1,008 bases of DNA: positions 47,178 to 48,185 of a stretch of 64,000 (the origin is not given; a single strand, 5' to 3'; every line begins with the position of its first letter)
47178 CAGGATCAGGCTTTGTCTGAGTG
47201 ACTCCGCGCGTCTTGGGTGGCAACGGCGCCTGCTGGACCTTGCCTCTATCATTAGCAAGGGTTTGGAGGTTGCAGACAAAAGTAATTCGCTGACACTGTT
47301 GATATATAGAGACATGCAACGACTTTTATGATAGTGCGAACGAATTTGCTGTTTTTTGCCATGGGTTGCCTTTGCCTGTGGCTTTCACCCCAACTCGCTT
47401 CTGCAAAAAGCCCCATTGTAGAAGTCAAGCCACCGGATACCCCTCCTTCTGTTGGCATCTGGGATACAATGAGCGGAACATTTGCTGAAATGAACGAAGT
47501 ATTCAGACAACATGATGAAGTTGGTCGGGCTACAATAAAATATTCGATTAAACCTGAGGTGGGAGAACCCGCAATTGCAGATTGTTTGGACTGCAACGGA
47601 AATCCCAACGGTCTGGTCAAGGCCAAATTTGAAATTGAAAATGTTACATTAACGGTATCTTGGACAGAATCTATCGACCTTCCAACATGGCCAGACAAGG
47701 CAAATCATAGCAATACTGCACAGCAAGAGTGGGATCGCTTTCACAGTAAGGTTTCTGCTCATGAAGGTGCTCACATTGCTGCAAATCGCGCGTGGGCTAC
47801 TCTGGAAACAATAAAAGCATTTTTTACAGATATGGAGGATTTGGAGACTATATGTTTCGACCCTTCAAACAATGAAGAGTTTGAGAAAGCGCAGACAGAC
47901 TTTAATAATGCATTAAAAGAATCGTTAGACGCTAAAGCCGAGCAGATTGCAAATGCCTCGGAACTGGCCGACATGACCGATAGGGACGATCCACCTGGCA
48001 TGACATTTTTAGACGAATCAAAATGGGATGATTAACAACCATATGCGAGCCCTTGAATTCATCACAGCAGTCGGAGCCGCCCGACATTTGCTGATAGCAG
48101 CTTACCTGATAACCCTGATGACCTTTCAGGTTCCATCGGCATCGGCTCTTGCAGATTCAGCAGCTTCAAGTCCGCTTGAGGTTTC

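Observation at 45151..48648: Candidate undescribed module: cytoplasmic TPR-like giant + exported HExxH (DUF922-like) protein + exported unknown, translationally coupled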

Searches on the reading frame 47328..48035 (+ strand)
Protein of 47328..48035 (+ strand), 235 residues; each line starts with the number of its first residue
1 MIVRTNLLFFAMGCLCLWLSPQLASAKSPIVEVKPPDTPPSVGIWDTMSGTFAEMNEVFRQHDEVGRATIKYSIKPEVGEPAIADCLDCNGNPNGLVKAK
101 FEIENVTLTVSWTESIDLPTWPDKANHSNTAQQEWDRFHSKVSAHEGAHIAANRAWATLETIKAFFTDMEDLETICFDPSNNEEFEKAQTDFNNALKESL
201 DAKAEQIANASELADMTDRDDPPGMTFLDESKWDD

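Call 3: search_protein_families(library=pfam, proteins=[window:47328-48035:+], max_evalue=1)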
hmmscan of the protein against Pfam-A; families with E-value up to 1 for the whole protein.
window:47328-48035:+ (235 aa): 2 families
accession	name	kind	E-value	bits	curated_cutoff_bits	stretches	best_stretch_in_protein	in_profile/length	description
PF06037.17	DUF922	-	3e-05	24.6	27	1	108-157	56-105/153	Bacterial protein of unknown function (DUF922)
PF14479.11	HeLo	-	0.028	14.7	23.2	1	98-212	37-131/205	Prion-inhibition and propagation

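Call 4: search_protein_families(library=ncbifam, proteins=[window:47328-48035:+], max_evalue=1)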
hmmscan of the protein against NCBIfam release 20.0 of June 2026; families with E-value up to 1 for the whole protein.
window:47328-48035:+ (235 aa): 0 families

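Call 5: search_protein_families(library=padloc, proteins=[window:47328-48035:+], max_evalue=1)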
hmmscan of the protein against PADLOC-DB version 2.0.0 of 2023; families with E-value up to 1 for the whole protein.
window:47328-48035:+ (235 aa): 0 families

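Call 6: find_homologous_proteins(query=window:47328-48032:+)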
Query window:47328-48032:+ (235 aa): 1 proteins with E <= 0.001 among 196 candidates.
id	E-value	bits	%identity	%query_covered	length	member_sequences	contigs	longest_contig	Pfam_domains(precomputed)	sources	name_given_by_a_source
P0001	1.2e-157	541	100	100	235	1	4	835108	PF06037.18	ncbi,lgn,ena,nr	ncbi:MAG: DUF922 domain-containing protein [Chthoniobacterales bacterium]|nr:DUF922 domain-containin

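Call 9: find_encoding_contigs(protein=P0001, flank=10000, max_places=6)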
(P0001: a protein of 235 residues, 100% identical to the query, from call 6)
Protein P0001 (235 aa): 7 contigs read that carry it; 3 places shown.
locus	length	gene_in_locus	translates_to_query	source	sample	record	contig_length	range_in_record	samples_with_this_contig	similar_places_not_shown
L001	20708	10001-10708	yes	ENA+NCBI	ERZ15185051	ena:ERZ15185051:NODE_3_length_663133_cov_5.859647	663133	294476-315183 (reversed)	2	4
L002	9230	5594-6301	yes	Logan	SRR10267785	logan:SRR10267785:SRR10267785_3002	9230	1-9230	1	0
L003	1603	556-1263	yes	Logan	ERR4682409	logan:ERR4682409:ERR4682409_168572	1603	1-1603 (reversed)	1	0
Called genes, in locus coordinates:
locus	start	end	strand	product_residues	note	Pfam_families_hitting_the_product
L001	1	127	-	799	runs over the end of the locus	PF13439:Glyco_transf_4, PF13579:Glyco_trans_4_4, PF20706:GT4-conflict, PF00534:Glycos_transf_1, PF13524:Glyco_trans_1_2, PF13692:Glyco_trans_1_4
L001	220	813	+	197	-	PF04011:LemA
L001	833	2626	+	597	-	PF01435:Peptidase_M48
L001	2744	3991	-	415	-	PF00009:GTP_EFTU, PF01926:MMR_HSR1 (faint), PF22594:GTP-eEF1A_C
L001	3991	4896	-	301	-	PF01507:PAPS_reduct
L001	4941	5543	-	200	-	PF01583:APS_kinase, PF13238:AAA_18 (weak), PF13671:AAA_33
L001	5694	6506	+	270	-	PF01048:PNP_UDP_1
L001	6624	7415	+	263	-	PF01048:PNP_UDP_1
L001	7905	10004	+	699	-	PF13428:TPR_14 (faint), PF13432:TPR_16 (faint), PF14559:TPR_19 (faint), PF00515:TPR_1 (faint)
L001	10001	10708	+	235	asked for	PF06037:DUF922 (weak)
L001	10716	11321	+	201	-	-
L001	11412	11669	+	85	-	PF04221:RelB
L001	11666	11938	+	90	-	PF15738:YafQ_toxin, PF05016:ParE_toxin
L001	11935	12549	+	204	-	-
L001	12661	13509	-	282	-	PF02881:SRP54_N (weak), PF13401:AAA_22 (weak), PF13604:AAA_30 (weak), PF00448:SRP54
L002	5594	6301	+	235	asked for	PF06037:DUF922 (weak)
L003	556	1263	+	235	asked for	PF06037:DUF922 (weak)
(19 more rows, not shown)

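Call 21: search_protein_representatives(protein=window:47328-48032:+)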
Query: 235 residues. Proteins with E-value up to 0.001 (for the whole library): 32; up to 1e-10: 4; up to 1e-30: 1. The best 32 are listed.
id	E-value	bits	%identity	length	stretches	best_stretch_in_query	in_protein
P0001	3.9e-158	540.5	100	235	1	1-235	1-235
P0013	7.3e-20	87.9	30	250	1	36-232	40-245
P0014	3.5e-15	72.6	32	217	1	28-231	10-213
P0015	4.6e-12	62.4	30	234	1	20-225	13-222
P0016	2.3e-07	47.0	30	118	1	118-212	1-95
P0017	2.8e-07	46.7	24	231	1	19-232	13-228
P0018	6.8e-07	45.5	28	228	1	30-181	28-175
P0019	4.2e-06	42.9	27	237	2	69-230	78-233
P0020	8.1e-06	41.9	40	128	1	106-168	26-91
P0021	1.3e-05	41.3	32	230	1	77-225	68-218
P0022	1.4e-05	41.2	33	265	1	107-200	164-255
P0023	2.1e-05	40.6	36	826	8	83-111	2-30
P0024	2.3e-05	40.5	40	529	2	108-149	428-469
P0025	3.3e-05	40.0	48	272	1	110-155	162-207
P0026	3.7e-05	39.8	52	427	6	59-79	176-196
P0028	7.0e-05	38.9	42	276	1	109-158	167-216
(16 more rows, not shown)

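Call 23: search_protein_families(library=pfam, proteins=[P0013, P0014, P0015, P0017, P0018, P0019, P0021, P0022, P0025, P0028], max_evalue=0.01)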
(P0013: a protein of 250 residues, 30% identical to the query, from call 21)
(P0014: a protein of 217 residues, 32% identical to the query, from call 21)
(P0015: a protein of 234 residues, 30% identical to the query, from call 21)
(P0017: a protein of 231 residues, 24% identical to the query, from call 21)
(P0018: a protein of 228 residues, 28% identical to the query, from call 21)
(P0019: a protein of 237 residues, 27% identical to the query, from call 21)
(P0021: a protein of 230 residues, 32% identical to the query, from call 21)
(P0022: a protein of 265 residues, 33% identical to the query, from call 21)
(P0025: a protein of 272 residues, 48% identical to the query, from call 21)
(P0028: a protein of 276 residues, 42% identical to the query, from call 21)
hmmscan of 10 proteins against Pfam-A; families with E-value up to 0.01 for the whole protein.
P0013 (250 aa): 1 family
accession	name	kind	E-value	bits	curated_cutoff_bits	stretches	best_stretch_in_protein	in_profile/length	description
PF06037.17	DUF922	-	8.2e-05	23.2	27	1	118-169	57-105/153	Bacterial protein of unknown function (DUF922)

P0014 (217 aa): 1 family
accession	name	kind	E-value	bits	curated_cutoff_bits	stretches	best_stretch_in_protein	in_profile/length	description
PF06037.17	DUF922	-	0.00044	20.8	27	1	87-142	56-108/153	Bacterial protein of unknown function (DUF922)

P0015 (234 aa): 1 family
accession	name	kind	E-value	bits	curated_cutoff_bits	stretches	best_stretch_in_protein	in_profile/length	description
PF06037.17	DUF922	-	0.00047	20.7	27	1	104-158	56-107/153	Bacterial protein of unknown function (DUF922)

P0017 (231 aa): 1 family
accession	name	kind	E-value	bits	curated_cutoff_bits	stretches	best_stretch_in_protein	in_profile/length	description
PF06037.17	DUF922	-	0.00026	21.6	27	1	99-155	53-105/153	Bacterial protein of unknown function (DUF922)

P0018 (228 aa): 1 family
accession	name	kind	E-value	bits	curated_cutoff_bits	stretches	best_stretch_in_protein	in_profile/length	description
PF06037.17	DUF922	-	8e-07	29.7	27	1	97-149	51-103/153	Bacterial protein of unknown function (DUF922)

P0019 (237 aa): 1 family
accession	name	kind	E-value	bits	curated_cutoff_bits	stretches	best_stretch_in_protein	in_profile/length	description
PF06037.17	DUF922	-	7.1e-10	39.6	27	1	114-165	55-106/153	Bacterial protein of unknown function (DUF922)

P0021 (230 aa): 0 families

P0022 (265 aa): 1 family
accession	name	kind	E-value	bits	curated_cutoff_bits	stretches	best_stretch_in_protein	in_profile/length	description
PF06037.17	DUF922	-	3.9e-16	59.9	27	1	148-254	36-153/153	Bacterial protein of unknown function (DUF922)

P0025 (272 aa): 1 family
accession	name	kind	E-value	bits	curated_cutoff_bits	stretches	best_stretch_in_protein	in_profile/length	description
PF06037.17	DUF922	-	1.5e-16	61.3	27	1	116-249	3-153/153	Bacterial protein of unknown function (DUF922)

P0028 (276 aa): 1 family
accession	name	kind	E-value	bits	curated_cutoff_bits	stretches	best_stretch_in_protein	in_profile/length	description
PF06037.17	DUF922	-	8.5e-18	65.3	27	1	125-255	4-153/153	Bacterial protein of unknown function (DUF922)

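Call 37: search_solved_structures(query=A1, max_evalue=10, show_alignments=2)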
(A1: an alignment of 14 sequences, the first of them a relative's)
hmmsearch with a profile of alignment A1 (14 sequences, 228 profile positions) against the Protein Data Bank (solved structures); distinct sequences matched with E-value up to 10: 1.
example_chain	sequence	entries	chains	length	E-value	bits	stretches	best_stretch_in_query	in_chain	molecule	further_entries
5jjw_A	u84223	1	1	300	0.82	12.5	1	116-209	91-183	Squamous cell carcinoma antigen recognized by T-cells 3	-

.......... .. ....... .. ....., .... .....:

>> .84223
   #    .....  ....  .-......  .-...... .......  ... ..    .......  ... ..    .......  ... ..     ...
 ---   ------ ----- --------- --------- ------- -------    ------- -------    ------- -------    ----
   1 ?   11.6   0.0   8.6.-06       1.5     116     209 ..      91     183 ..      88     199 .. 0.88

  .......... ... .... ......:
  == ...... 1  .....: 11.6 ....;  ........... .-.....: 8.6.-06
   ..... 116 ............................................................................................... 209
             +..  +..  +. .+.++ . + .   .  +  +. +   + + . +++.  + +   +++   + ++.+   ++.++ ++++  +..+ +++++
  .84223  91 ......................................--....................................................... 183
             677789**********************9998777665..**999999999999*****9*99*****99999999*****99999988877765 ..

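Call 45: predict_structure(alignment_id=A1)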
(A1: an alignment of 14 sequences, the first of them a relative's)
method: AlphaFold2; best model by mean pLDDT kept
length: 235 residues; sequences in the alignment: 14
mean_pLDDT: 88.8   pTM: 0.79
mean pLDDT of the five models: 88.8, 87.8, 87.5, 87.5, 87.1
residues with pLDDT >= 90: 174; 70-90: 34; 50-70: 20; < 50: 7
segments of 3 or more residues with pLDDT < 50: 1-4, 20-22
pLDDT, mean of each block of 10 residues (from residue 1): 48 53 71 95 96 94 93 95 93 93 94 98 95 96 96 97 95 90 87 90 97 95 83 87
secondary structure, 60 per line:
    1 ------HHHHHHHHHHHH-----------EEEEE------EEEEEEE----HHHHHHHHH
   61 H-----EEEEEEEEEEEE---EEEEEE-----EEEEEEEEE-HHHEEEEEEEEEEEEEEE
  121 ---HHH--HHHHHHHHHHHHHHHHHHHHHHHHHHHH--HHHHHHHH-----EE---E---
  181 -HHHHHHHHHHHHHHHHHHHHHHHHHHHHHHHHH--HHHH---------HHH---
elements in order: H7-18 E30-34 E41-47 H52-61 E67-78 E82-87 E93-101 E106-120 H129-156 H159-166 H182-214 H217-220

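Call 59: fold_search(model_id=the predicted structure, library=pdb)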
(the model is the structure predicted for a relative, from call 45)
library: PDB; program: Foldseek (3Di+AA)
matches with E <= 10: 374; with E <= 0.001: 0
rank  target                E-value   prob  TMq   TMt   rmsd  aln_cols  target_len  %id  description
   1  9rpw_B                9.1e-02  0.05  0.07  0.10  19.4       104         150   12  Cryo-EM structure of Shigella flexneri LptDE dimer: closed-state unbound and open-state bound by Oekolampad phage RBP (released 2025-12-10)
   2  9kn3_B                1.3e-01  0.04  0.07  0.09  21.1        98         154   13  Cryo-EM structure of LptDEM complex from Escherichia coli (released 2025-07-23)
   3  5iva_B                1.4e-01  0.03  0.09  0.12  27.3       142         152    6  The LPS Transporter LptDE from Pseudomonas aeruginosa, core complex (released 2016-05-18)
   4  7akz_A                1.7e-01  0.08  0.16  0.09  41.0       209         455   12  Deciphering the role of the channel constrictions in the opening mechanism of MexAB-OprM efflux pump from Pseudomonas  (released 2022-04-13)
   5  7spb_C1               1.9e-01  0.02  0.06  0.06  24.5       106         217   11  Models for C13 reconstruction of Outer Membrane Core Complex (OMCC) of Type IV Secretion System (T4SS) encoded by F-p (released 2022-02-02)
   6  6hts_C                2.1e-01  0.06  0.08  0.06  27.2       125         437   14  Cryo-EM structure of the human INO80 complex bound to nucleosome (released 2018-11-07)
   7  4n4r_B                2.7e-01  0.02  0.07  0.10  26.0       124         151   11  Structure basis of lipopolysaccharide biogenesis (released 2014-06-25)
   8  7oko_3                3.0e-01  0.01  0.05  0.06  22.9       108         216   10  Structure of the outer-membrane core complex (outer ring) from a conjugative type IV secretion system (released 2021-12-08)
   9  6zre_B                3.9e-01  0.04  0.12  0.07  45.2       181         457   13  Deciphering the role of the channel constrictions in the opening mechanism of MexAB-OprM efflux pump from Pseudomonas  (released 2021-07-28)
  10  1ypt_B                4.1e-01  0.06  0.15  0.13  23.9       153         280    8  CRYSTAL STRUCTURE OF YERSINIA PROTEIN TYROSINE PHOSPHATASE AT 2.5 ANGSTROMS AND THE COMPLEX WITH TUNGSTATE (released 1994-12-20)
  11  1lyv                  4.1e-01  0.05  0.13  0.11  24.2       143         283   10  High-resolution structure of the catalytically inactive yersinia tyrosine phosphatase C403A mutant in complex with phosp (released 2002-07-03)
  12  8x15_O                4.4e-01  0.04  0.08  0.06  23.9       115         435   15  Structure of nucleosome-bound SRCAP-C in the apo state (released 2024-03-06)
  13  8eu9_W                4.4e-01  0.03  0.08  0.05  26.8       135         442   10  Class1 of the INO80-Nucleosome complex (released 2023-07-12)
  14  8oo7_E                4.4e-01  0.03  0.10  0.07  24.7       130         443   14  CryoEM Structure INO80core Hexasome complex composite model state1 (released 2023-07-26)
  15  3gw6_C                4.7e-01  0.07  0.14  0.13  12.8       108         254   18  Intramolecular Chaperone (released 2010-02-02)
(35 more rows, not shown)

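Call 72: search_protein_families(library=phrogs, proteins=[window:47328-48035:+], max_evalue=0.01)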
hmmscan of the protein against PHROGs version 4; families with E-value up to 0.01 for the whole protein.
window:47328-48035:+ (235 aa): 0 families

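Call 78: find_encoding_contigs(protein=P0013, flank=6000, max_places=3)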
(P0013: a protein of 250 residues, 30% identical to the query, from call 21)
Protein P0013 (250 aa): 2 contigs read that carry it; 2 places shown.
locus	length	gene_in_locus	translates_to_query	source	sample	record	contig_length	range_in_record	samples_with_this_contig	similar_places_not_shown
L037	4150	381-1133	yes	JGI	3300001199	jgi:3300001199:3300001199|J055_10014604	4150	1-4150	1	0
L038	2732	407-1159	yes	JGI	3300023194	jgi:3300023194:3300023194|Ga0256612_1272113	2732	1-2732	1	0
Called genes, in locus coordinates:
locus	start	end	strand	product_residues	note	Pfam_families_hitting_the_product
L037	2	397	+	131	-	?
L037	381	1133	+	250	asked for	-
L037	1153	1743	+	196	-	-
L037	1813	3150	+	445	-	-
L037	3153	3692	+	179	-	PF13646:HEAT_2 (faint)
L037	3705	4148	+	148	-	?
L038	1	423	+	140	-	?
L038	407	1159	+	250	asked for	-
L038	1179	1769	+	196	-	-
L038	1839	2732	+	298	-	?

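Call 81: find_encoding_contigs(protein=P0015, flank=8000, max_places=3)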
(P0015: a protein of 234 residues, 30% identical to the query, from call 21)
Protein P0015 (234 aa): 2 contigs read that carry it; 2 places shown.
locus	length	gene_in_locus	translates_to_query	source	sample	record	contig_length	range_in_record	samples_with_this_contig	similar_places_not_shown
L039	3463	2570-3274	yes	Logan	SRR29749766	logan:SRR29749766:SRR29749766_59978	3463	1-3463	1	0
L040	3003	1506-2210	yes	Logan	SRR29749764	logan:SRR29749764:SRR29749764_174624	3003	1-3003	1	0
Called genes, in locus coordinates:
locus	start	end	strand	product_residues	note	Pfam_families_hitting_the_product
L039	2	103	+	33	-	?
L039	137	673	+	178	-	PF07291:MauE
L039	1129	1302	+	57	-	-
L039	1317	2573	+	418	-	-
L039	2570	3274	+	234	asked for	-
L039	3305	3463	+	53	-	?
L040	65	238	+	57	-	-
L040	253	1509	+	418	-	-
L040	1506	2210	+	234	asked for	-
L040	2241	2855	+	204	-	-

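Call 82: find_encoding_contigs(protein=P0014, flank=8000, max_places=3)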
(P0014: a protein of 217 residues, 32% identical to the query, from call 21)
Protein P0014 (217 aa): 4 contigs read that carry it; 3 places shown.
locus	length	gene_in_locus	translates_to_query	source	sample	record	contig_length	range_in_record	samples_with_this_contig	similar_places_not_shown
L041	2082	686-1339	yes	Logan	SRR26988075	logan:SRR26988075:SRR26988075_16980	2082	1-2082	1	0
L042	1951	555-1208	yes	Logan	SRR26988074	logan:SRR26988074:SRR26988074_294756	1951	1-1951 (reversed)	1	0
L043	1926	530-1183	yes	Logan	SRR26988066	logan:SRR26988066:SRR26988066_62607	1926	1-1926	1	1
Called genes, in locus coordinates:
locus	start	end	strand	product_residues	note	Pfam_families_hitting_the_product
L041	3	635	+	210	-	?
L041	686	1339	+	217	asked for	-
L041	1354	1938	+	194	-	-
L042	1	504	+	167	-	?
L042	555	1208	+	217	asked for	-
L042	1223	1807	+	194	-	-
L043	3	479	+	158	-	?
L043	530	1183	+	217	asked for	-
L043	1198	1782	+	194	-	-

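Call 88: search_protein_families(library=pfam, proteins=[L037:1153-1743:+, L041:1354-1938:+, L040:2241-2855:+, L040:253-1509:+, L037:1813-3150:+, L037:3153-3692:+], max_evalue=0.1)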
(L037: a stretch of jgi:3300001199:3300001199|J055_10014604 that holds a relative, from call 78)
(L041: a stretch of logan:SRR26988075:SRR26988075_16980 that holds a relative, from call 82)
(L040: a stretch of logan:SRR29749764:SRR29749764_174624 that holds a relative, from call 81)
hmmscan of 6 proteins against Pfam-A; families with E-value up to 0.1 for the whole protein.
L037:1153-1743:+ (196 aa): 0 families

L041:1354-1938:+ (194 aa): 1 family
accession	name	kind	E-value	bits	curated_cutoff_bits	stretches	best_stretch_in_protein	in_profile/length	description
PF18906.5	Phage_tube_2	-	0.00011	22.4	27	1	11-146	60-139/266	Phage tail tube protein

L040:2241-2855:+ (204 aa): 0 families

L040:253-1509:+ (418 aa): 0 families

L037:1813-3150:+ (445 aa): 0 families

L037:3153-3692:+ (179 aa): 2 families
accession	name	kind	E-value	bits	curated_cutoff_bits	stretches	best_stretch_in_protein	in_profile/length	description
PF13646.12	HEAT_2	-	3.3e-07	30.9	27.7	2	55-141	3-86/88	HEAT repeats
PF03130.22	HEAT_PBS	-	0.00011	22.9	20.9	0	74-91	6-23/27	PBS lyase HEAT-like repeat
